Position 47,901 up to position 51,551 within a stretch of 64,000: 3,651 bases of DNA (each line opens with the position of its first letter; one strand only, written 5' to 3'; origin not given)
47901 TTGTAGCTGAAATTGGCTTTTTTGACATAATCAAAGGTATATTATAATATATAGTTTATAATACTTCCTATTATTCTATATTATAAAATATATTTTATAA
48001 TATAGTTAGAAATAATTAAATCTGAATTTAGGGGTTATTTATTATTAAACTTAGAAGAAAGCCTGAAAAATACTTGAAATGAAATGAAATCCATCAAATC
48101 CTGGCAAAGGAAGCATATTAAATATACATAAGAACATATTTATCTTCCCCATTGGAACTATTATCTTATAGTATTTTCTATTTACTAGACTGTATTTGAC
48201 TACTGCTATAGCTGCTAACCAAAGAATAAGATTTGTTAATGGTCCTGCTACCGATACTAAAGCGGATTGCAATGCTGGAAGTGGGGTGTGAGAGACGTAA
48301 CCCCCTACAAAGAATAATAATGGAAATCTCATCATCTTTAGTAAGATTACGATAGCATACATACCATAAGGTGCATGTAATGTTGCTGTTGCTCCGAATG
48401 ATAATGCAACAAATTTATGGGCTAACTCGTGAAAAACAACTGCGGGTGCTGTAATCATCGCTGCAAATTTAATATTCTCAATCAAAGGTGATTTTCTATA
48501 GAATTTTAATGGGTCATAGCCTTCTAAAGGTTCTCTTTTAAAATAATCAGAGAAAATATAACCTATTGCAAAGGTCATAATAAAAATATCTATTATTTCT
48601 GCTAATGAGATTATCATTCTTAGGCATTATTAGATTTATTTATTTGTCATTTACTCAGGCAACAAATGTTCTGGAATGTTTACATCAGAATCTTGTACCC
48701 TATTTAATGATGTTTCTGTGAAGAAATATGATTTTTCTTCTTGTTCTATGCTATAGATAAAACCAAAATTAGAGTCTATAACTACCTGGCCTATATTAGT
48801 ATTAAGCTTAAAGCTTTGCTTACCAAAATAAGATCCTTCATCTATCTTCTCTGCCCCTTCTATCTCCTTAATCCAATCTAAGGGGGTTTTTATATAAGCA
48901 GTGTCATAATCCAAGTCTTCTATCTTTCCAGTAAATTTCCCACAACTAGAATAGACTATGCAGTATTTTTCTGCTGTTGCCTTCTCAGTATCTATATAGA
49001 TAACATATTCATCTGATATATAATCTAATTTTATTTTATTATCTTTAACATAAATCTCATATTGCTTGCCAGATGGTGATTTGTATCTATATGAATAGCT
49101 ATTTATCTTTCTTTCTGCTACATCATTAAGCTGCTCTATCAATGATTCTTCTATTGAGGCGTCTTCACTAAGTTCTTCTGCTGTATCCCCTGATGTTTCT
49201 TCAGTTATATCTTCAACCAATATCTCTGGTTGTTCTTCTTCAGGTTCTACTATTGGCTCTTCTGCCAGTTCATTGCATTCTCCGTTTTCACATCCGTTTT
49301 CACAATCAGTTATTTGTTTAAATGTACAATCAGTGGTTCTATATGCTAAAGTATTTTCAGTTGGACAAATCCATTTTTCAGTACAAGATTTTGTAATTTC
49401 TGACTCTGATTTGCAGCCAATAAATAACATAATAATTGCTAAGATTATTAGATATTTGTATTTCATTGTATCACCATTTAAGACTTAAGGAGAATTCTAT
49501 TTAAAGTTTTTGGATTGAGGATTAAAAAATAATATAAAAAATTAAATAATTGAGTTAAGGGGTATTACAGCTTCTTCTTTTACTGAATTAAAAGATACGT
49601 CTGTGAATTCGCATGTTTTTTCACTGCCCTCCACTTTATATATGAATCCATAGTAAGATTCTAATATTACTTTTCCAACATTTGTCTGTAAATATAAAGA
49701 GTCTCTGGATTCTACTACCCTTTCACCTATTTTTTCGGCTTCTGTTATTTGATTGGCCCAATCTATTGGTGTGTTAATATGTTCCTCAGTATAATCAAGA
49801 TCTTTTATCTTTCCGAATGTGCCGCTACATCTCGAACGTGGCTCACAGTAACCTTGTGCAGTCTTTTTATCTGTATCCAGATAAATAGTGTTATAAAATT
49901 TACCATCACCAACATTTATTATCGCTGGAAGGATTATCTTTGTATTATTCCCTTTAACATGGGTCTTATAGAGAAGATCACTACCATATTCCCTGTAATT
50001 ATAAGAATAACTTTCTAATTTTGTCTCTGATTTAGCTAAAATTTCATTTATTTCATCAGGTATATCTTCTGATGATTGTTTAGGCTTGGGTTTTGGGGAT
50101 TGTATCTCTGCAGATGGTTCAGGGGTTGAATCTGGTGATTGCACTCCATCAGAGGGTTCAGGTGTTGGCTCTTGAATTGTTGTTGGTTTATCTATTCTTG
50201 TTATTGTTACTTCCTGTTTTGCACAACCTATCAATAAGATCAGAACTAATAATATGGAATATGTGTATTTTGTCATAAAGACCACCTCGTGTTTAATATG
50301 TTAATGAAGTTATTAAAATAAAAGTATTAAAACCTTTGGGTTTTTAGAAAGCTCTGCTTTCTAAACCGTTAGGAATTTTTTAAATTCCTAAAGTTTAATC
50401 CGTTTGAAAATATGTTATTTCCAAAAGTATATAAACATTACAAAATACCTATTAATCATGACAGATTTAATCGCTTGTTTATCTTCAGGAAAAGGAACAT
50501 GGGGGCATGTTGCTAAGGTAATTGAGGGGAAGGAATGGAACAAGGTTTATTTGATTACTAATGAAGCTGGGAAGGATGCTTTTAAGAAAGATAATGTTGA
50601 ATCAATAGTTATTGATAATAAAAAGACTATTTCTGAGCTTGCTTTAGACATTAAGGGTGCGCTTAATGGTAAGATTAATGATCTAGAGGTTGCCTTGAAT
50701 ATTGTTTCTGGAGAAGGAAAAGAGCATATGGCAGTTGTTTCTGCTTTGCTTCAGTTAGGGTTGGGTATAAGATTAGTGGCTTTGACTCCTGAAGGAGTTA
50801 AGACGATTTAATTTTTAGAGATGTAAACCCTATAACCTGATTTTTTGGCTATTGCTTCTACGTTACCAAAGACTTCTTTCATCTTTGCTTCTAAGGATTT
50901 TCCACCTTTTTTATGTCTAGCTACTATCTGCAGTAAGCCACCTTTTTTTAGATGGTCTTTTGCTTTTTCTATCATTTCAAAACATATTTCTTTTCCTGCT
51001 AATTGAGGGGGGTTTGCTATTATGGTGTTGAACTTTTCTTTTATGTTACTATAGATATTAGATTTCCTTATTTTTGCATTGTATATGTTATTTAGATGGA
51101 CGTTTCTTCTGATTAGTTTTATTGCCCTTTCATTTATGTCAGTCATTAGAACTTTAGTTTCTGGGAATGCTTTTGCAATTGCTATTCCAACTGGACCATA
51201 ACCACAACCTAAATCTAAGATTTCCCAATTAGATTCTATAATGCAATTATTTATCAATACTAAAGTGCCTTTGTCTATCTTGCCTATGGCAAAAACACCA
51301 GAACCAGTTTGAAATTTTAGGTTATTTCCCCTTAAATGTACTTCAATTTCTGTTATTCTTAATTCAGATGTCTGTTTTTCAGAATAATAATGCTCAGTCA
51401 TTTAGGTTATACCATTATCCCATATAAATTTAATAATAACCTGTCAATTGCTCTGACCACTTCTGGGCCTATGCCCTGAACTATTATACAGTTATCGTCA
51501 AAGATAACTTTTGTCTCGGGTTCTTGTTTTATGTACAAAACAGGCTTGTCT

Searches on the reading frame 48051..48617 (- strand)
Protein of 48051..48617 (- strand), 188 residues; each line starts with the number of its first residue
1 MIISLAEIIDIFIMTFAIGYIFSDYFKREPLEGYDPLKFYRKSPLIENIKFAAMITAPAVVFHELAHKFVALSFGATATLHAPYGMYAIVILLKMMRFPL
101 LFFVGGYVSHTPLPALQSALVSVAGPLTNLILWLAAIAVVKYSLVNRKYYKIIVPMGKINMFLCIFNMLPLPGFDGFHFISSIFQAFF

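Call 57: search_protein_families(library=pfam, proteins=[window:48051-48617:-], max_evalue=0.0001)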
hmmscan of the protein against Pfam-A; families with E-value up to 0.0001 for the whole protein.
window:48051-48617:- (188 aa): 1 family
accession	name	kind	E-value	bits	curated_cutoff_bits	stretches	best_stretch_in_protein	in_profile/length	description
PF02163.28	Peptidase_M50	-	4.9e-11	42.8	27.2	2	59-141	9-101/221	Peptidase family M50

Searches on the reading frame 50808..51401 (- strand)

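Call 57: search_protein_families(library=pfam, proteins=[window:50808-51401:-], max_evalue=0.0001)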
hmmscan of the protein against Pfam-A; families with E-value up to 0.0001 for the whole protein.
window:50808-51401:- (197 aa): 10 families
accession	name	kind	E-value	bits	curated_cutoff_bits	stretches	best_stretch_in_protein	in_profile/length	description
PF05175.20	MTS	-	4.8e-45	153.7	23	1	28-193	2-169/170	Methyltransferase small domain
PF13847.12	Methyltransf_31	-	9.8e-12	45.2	27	1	56-177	2-125/145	Methyltransferase domain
PF06325.19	PrmA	-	1.7e-11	44.6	22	1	55-179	159-278/296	Ribosomal protein L11 methyltransferase (PrmA)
PF13649.12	Methyltransf_25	-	1.9e-10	41.7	27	1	61-155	1-97/97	Methyltransferase domain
PF10294.15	Methyltransf_16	-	1.3e-09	38.4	21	1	57-113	46-102/174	Lysine methyltransferase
PF02475.24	TRM5-TYW2_MTfase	-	1.1e-08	35.6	28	1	55-192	34-163/164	TRM5/TYW2 methyltransferase domain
PF08242.18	Methyltransf_12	-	4.3e-08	34.2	30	1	62-157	1-98/98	Methyltransferase domain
PF02390.23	Methyltransf_4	-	8.7e-07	29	24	1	60-125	4-69/173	Putative methyltransferase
PF05958.17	tRNA_U5-meth_tr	-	1.4e-06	28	23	1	38-111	182-253/357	tRNA (Uracil-5-)-methyltransferase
PF02005.22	TRM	-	2.7e-05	24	27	1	61-159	53-151/376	N2,N2-dimethylguanosine tRNA methyltransferase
